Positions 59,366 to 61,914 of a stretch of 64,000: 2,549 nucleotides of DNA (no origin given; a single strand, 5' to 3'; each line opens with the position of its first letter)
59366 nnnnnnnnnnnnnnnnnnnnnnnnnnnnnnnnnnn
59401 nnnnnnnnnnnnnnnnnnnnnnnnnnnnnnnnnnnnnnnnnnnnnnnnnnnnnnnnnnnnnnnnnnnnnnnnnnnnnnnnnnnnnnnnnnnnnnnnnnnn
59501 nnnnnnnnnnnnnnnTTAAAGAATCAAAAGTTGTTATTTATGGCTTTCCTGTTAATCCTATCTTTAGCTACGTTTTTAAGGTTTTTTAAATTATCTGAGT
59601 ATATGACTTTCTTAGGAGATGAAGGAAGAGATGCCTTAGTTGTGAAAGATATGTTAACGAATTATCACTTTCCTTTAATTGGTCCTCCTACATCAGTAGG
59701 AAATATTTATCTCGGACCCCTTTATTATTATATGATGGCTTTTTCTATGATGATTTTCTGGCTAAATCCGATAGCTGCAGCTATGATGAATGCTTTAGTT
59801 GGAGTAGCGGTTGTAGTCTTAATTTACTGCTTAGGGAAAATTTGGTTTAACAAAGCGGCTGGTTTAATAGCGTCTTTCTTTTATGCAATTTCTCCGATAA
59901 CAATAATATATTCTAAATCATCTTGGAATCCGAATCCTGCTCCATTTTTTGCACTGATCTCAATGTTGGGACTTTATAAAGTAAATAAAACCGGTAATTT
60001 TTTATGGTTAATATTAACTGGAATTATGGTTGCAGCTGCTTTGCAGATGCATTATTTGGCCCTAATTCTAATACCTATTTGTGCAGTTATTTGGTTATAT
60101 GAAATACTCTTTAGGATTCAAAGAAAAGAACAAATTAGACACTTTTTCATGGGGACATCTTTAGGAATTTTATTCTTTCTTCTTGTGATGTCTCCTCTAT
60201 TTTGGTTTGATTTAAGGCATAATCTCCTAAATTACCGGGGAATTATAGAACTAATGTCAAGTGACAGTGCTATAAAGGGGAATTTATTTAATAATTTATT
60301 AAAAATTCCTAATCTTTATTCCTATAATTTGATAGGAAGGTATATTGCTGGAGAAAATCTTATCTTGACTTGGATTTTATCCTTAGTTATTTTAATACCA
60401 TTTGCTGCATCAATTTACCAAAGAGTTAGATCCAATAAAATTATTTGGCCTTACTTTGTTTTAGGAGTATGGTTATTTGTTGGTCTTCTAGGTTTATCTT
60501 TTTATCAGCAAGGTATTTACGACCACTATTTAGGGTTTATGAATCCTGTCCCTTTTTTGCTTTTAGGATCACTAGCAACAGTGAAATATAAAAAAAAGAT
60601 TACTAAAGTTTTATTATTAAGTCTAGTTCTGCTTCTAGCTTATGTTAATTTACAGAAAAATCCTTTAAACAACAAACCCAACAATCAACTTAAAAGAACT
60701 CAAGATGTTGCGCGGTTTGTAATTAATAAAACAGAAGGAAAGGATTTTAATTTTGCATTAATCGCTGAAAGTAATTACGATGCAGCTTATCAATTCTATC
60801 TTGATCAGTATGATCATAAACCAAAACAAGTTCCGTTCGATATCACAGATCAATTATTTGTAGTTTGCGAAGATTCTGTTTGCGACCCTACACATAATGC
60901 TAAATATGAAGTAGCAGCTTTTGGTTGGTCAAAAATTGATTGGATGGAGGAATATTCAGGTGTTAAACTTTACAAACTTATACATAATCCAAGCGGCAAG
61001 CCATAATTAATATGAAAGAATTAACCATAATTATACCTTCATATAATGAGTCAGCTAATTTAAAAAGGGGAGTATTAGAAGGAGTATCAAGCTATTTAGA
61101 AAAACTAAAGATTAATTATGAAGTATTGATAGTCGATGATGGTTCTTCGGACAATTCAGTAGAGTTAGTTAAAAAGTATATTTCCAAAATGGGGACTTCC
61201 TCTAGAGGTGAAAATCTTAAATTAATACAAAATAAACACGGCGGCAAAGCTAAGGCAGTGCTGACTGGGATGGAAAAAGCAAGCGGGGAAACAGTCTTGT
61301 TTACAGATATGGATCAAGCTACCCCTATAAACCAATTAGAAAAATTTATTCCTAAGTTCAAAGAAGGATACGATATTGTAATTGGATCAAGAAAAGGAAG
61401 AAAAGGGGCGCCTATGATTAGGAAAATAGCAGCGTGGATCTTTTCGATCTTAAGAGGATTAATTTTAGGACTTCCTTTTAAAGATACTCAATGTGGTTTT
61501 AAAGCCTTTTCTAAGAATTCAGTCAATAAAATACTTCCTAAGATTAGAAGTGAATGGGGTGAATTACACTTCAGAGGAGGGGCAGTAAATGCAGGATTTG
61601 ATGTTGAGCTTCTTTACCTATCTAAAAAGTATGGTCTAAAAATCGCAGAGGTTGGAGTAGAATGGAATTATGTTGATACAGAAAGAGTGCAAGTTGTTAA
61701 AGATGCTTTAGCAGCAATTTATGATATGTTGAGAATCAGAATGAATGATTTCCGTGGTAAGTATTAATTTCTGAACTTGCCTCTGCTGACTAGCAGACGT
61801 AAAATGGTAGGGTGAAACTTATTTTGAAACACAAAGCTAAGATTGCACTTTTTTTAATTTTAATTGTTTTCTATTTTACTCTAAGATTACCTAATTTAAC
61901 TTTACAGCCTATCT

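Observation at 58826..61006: Single polypeptide fusing a lipid-phosphate sugar synthase (GT2) to a GT-C transferase-like domain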

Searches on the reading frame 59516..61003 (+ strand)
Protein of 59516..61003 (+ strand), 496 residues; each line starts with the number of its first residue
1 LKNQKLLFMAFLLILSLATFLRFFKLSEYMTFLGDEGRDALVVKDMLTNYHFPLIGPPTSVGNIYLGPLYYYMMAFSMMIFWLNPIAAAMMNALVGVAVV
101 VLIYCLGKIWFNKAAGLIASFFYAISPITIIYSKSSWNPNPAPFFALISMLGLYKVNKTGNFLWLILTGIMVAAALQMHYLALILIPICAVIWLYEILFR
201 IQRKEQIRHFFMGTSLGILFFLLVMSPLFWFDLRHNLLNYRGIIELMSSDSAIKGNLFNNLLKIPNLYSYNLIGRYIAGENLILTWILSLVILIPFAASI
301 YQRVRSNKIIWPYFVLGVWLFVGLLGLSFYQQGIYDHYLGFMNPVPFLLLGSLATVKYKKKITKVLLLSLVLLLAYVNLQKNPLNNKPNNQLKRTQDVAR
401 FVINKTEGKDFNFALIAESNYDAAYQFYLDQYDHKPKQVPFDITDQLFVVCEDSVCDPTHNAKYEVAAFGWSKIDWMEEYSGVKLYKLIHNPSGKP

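Call 31: find_related_loci(query=A2, collection=genome_contigs, flank=6000)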
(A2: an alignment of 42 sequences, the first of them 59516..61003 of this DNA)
Query A2 (496 aa) in genome_contigs; peptide patterns used: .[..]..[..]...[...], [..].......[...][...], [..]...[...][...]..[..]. (x = any residue, [..] = any of these).
600 stretches matched a pattern (row limit reached: there are more); 551 encode a relative of the query (tblastn E <= 1e-3); the best 80 are kept; 80 distinct loci.
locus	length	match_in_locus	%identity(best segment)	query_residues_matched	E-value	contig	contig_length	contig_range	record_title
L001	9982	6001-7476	65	1-496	0e+0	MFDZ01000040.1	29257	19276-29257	MAG: Candidatus Daviesbacteria bacterium RIFCSPLOWO2_02_FULL_41_8 rifcsplowo2_02_scaffold_2491, whole genome shotgun seq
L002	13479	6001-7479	66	1-496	0e+0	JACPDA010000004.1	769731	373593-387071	MAG: Candidatus Daviesbacteria bacterium isolate NC_groundwater_297_Ag_B-0.1um_41_14 S7_GD2017_3_B1_scaffold_1, whole ge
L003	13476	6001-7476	63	1-496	0e+0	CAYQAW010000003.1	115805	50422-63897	MAG TPA_asm: uncultured Gammaproteobacteria bacterium isolate binchicken_co251_588 genome assembly, contig: NODE_257_len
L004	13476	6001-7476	67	2-496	0e+0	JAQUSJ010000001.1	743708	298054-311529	MAG: Candidatus Daviesbacteria bacterium isolate STD1_94 NODE_9_length_743708_cov_15.213565_Sandtown_D1, whole genome sh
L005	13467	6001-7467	67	1-496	0e+0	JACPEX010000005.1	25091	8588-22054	MAG: Candidatus Daviesbacteria bacterium isolate NC_groundwater_346_Ag_B-0.1um_38_13 GD18-4_B1_scaffold_76857, whole gen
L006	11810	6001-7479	63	1-496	0e+0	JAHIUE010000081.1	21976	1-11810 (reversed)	MAG: Patescibacteria group bacterium isolate MM_PC_MetaG.mb.24 MM_PC_MetaG.mb.24_k141_1483562, whole genome shotgun sequ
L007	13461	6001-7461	62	1-496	0e+0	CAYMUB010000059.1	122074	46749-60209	MAG TPA_asm: uncultured Gammaproteobacteria bacterium isolate binchicken_co203_488 genome assembly, contig: k141_370093,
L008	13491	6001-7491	59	1-493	0e+0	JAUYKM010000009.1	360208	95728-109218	MAG: Candidatus Daviesbacteria bacterium isolate C24_metabat.bin.195_sub C24_k141_65138, whole genome shotgun sequence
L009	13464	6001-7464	60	1-496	0e+0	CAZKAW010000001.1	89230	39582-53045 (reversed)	MAG TPA_asm: uncultured Gammaproteobacteria bacterium isolate binchicken_co38_470 genome assembly, contig: NODE_653_leng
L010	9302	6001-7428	57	1-493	0e+0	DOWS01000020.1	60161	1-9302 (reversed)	MAG TPA_asm: Candidatus Daviesbacteria bacterium isolate UBA9644 contig_9271, whole genome shotgun sequence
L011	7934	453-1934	55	2-493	0e+0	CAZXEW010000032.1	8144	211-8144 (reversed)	MAG TPA_asm: uncultured Gammaproteobacteria bacterium isolate binchicken_co203_146 genome assembly, contig: k141_1412549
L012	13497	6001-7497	56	1-496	1e-180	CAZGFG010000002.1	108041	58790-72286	MAG TPA_asm: uncultured Gammaproteobacteria bacterium isolate binchicken_co125_1135 genome assembly, contig: NODE_384_le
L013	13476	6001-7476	56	4-496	8e-177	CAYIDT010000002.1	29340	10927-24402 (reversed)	MAG TPA_asm: uncultured Gammaproteobacteria bacterium isolate ERP119705_co1_249 genome assembly, contig: NODE_1502_lengt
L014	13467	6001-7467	59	1-496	1e-176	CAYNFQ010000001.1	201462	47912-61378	MAG TPA_asm: uncultured Gammaproteobacteria bacterium isolate binchicken_co110_279 genome assembly, contig: NODE_160_len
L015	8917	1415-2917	55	1-493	3e-175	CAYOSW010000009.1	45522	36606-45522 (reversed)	MAG TPA_asm: uncultured Gammaproteobacteria bacterium isolate binchicken_co105_397 genome assembly, contig: NODE_923_len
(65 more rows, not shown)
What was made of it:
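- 59921..59935 (+): S366-W-N-P-N370 loop, predicted external, family-specific conserved motif. The motif served as a search pattern that found at least 551 relatives (call 31).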

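Call 37: search_solved_structures(query=A2, max_evalue=1, show_alignments=2)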
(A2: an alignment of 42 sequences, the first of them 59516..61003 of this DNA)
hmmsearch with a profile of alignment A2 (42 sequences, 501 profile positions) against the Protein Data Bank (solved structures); distinct sequences matched with E-value up to 1: 1.
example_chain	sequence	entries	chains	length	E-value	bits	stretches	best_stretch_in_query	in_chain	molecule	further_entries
6p25_A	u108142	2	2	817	9.7e-06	28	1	99-237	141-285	Dolichyl-phosphate-mannose--protein mannosyltransferase 1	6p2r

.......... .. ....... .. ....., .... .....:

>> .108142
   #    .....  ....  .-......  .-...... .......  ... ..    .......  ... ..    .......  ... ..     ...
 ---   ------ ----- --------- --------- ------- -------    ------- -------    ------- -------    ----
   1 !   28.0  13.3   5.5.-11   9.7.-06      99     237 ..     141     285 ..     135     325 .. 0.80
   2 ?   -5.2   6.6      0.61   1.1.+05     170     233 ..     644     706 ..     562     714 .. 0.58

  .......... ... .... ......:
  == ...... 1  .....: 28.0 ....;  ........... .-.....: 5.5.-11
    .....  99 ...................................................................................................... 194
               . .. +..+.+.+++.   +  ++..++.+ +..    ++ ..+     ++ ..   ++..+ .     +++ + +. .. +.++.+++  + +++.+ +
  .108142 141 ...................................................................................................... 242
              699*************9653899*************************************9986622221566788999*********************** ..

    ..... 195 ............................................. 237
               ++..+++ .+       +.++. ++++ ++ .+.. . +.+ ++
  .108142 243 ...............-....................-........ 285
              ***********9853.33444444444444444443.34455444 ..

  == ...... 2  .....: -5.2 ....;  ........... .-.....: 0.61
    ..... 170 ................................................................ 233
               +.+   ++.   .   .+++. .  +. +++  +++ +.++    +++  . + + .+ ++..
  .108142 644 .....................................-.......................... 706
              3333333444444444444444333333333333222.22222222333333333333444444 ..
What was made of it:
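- On GT-C glycosyltransferases (PMT_2 / ArnT / PMT / STT3-like class): Profile A2 hits yeast Pmt1 (6p25) at E 1e-5 (call 37).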

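Call 44: predict_structure(alignment_id=A2)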
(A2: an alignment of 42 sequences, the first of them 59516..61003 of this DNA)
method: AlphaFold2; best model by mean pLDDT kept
length: 496 residues; sequences in the alignment: 42
mean_pLDDT: 94.1   pTM: 0.93
mean pLDDT of the five models: 94.1, 94.1, 93.4, 93.2, 93.2
residues with pLDDT >= 90: 431; 70-90: 54; 50-70: 11; < 50: 0
segments of 3 or more residues with pLDDT < 50: none
pLDDT, mean of each block of 10 residues (from residue 1): 90 98 97 95 97 90 90 97 97 98 98 97 98 95 98 96 97 97 97 95 90 98 96 94 83 72 96 96 97 90 89 97 95 92 97 86 93 97 95 97 97 94 97 94 95 92 93 95 96 77
secondary structure, 60 per line:
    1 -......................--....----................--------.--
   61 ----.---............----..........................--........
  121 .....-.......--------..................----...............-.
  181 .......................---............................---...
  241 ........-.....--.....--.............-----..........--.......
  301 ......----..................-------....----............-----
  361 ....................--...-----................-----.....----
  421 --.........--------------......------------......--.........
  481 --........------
elements in order: H2-23 H26-29 H34-49 H69-80 H85-110 H113-125 H127-133 H142-159 H164-178 H180-203 H207-234 H238-248 H250-254 H257-261 H264-276 H282-291 H294-306 H311-328 H336-339 H344-355 H361-380 H391-406 E412-416 H423-431 E446-451 H464-469 E472-480 E483-490
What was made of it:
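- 59528..60655 (+): GT-C transmembrane domain, aa 235-610, 11 predicted TM helices, N-terminus inside. C-half model pLDDT 94.1, pTM 0.93 (call 44).
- The C-half model has pLDDT 94.1 and pTM 0.93 (call 44).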

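Call 47: fold_search(model_id=the predicted structure, library=pdb)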
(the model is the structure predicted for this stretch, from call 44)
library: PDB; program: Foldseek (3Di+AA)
matches with E <= 10: 225; with E <= 0.001: 30
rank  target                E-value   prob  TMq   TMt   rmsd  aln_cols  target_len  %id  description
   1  7e9s_A                1.1e-07  1.00  0.52  0.32  12.8       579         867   14  Archaeal oligosaccharyltransferase AglB from Archaeoglobus fulgidus in complex with an inhibitory peptide and a dolich (released 2021-09-08)
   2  3waj                  3.0e-07  1.00  0.57  0.38   9.4       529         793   14  Crystal structure of the Archaeoglobus fulgidus oligosaccharyltransferase (O29867_ARCFU) complex with Zn and sulfate (released 2013-10-30)
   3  3wak                  5.8e-07  1.00  0.52  0.32  12.8       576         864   14  Crystal structure of the Archaeoglobus fulgidus oligosaccharyltransferase (O29867_ARCFU) in the apo form (released 2013-10-30)
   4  5f15                  6.3e-07  1.00  0.62  0.58   9.3       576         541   12  Crystal Structure of ArnT from Cupriavidus metallidurans bound to Undecaprenyl phosphate (released 2016-02-17)
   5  9i5k_A                2.2e-06  1.00  0.55  0.55   8.1       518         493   14  Structure of the Chaetomium thermophilum Pmt4 homodimer (C2 symmetry) (released 2025-12-24)
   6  5ezm                  4.1e-06  1.00  0.60  0.56   8.6       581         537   11  Crystal Structure of ArnT from Cupriavidus metallidurans in the apo state (released 2016-02-17)
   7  8pn9_A                5.1e-06  1.00  0.52  0.41  13.3       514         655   14  Structure of human oligosaccharyltransferase OST-A complex bound to NGI-1 (released 2024-05-08)
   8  6s7o_A                6.6e-06  1.00  0.52  0.41  12.3       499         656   11  Cryo-EM structure of human oligosaccharyltransferase complex OST-A (released 2019-12-18)
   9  5gmy_A                7.4e-06  1.00  0.51  0.32  13.3       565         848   13  Crystal structure of the Archaeoglobus fulgidus oligosaccharyltransferase (O29867_ARCFU) tethered with an acceptor pep (released 2017-02-01)
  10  7oci_F                9.6e-06  1.00  0.54  0.44  10.6       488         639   14  Cryo-EM structure of yeast Ost6p containing oligosaccharyltransferase complex (released 2022-02-16)
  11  9n9j_I                1.2e-05  1.00  0.48  0.36  14.0       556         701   13  Structure of a GRP94 folding intermediate engaged with a CCDC134- and FKBP11-bound secretory translocon (released 2025-11-19)
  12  9s6t_A                2.0e-05  1.00  0.56  0.58   8.3       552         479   11  Ternary cryo-EM structure of chicken ALG12 with Dol25-PP-GlcNAc2Man7, Dol25-P-Man, and Fab (released 2026-03-18)
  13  6gxc_A                2.8e-05  1.00  0.54  0.39   9.1       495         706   13  Bacterial oligosaccharyltransferase PglB in complex with an inhibitory peptide and a reactive lipid-linked oligosaccha (released 2018-11-14)
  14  9s6s_A                3.4e-05  1.00  0.51  0.47  10.8       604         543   12  Ternary cryo-EM structure of human ALG9 with Dol25-PP-GlcNAc2Man6, Dol25-P-Man and Fab (released 2026-03-18)
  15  8agc_A                3.6e-05  1.00  0.51  0.38  14.4       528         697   13  Structure of yeast oligosaccharylransferase complex with lipid-linked oligosaccharide and non-acceptor peptide bound (released 2022-12-07)
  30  6p25_B                4.3e-04  1.00  0.36  0.27   5.1       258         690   15  Structure of S. cerevisiae protein O-mannosyltransferase Pmt1-Pmt2 complex bound to the sugar donor and a peptide acce (released 2019-07-10)
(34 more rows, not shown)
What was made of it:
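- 59528..60655 (+): Foldseek ranks 1-44 are all GT-C enzymes (call 47).
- On GT-C glycosyltransferases (PMT_2 / ArnT / PMT / STT3-like class): The C-half model (pLDDT 94.1) gives Foldseek ranks 1-44 that are all GT-C enzymes: AglB 1e-7, ArnT 6e-7 (TMq 0.62), Pmt4, STT3, ALG12, PglB, ALG9, AftB, Emb, AftD (calls 44, 47).
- Closest known: Three-component extracytoplasmic glycosylation systems. Same: The GT-C half matches ArnT well (call 47).
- For the GT-C half, ranks 1-44 are all GT-C enzymes; ArnT has TMq 0.62 / TMt 0.58 (call 47). The fold matches catalytic GT-Cs over about 500-580 aligned columns (call 47).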

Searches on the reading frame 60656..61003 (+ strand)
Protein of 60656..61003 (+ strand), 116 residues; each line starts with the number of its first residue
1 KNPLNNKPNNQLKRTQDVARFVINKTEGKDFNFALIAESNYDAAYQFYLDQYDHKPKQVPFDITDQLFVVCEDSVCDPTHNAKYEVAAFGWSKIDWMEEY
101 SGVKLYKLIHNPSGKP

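Call 46: search_protein_families(library=pfam, proteins=[window:60656-61003:+], max_evalue=10)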
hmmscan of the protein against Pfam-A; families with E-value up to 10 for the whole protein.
window:60656-61003:+ (116 aa): 1 family
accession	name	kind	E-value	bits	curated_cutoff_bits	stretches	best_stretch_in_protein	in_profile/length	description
PF15041.11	TKTI1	-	0.011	16.3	27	1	36-106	60-127/183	Tektin bundle interacting protein 1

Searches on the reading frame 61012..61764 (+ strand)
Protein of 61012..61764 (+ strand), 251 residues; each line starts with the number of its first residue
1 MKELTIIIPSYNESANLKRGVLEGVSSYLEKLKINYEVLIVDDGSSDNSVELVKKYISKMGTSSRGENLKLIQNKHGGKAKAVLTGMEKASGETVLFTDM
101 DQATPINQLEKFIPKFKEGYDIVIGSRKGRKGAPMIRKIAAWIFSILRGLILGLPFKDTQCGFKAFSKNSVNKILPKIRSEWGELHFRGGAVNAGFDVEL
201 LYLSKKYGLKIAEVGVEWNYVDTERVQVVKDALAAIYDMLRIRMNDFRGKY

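Call 3: search_protein_families(library=pfam, proteins=[window:61012-61764:+], max_evalue=0.01)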
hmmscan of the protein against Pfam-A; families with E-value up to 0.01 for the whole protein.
window:61012-61764:+ (251 aa): 3 families
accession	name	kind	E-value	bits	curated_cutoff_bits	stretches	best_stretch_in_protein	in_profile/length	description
PF00535.33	Glycos_transf_2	-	2.2e-27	96.5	23.3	1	5-174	1-167/168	Glycosyl transferase family 2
PF10111.15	Glyco_tranf_2_2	-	4.3e-07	30.1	27.3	1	5-113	1-103/276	Glycosyltransferase like family 2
PF12804.13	NTP_transf_3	-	0.0032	18.1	27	1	67-137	58-133/160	MobA-like NTP transferase domain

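Call 4: search_protein_families(library=ncbifam, proteins=[window:61012-61764:+], max_evalue=0.01)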
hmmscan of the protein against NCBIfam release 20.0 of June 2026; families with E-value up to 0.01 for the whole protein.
window:61012-61764:+ (251 aa): 22 families
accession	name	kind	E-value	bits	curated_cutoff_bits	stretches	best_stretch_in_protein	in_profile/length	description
NF047588.1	GlcsyltransPgfSStrep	equivalog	2.6e-24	86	500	1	3-175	2-168/308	glycosyltransferase PgfS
NF007986.1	PRK10714.1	equivalog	2.9e-21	75.8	529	1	2-175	6-173/316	undecaprenyl-phosphate 4-deoxy-4-formamido-L-arabinose transferase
NF041391.1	DPhHxTase_Halo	equivalog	1.5e-13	50.2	375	1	10-217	3-182/213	dolichyl-phosphate hexose transferase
NF038302.1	EPS_HpsE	equivalog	5.1e-13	48.7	300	1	3-104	2-99/307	hormogonium polysaccharide biosynthesis glycosyltransferase HpsE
NF007482.0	PRK10073.1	equivalog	5.9e-13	48.5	423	1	2-103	6-97/334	glycosyltransferase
NF041875.1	EPS_EpsD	equivalog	9.1e-13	48.3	370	1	4-123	1-111/325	exopolysaccharide biosynthesis glycosyltransferase EpsD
TIGR03937.1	PgaC_IcaA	equivalog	1.6e-12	47.1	422.3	1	3-151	46-187/407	poly-beta-1,6-N-acetyl-D-glucosamine synthase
TIGR04283.1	glyco_like_mftF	equivalog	8e-11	41.9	182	1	4-113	1-94/221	TIGR04283 family arsenosugar biosynthesis glycosyltransferase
NF050050.1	ProtGlycPglI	equivalog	2.2e-09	37.1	500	1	2-126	2-118/306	GalNAc(5)-diNAcBac-PP-undecaprenol beta-1,3-glucosyltransferase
NF047683.1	TeichurnBiosyTuaG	equivalog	7.4e-09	35.6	400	1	3-114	7-109/252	teichuronic acid biosynthesis protein TuaG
TIGR04182.1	glyco_TIGR04182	equivalog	8.3e-09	35.2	325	1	4-174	2-159/293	S-layer glycoprotein N-glycosyltransferase AglJ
NF053739.1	GlytfEpsEBac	equivalog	2.1e-08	33.5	450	1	16-114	11-105/265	glycosyltransferase EpsE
TIGR04242.1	nodulat_NodC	equivalog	2.6e-07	30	550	1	4-118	50-158/395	chitooligosaccharide synthase NodC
TIGR03965.1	mycofact_glyco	equivalog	2.8e-07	29.8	280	1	2-118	74-181/467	mycofactocin biosynthesis glycosyltransferase MftF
TIGR03111.1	glyc2_xrt_Gpos1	hypoth_equivalog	2.8e-07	29.7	363.95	1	3-123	50-163/439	TIGR03111 family XrtG-associated glycosyltransferase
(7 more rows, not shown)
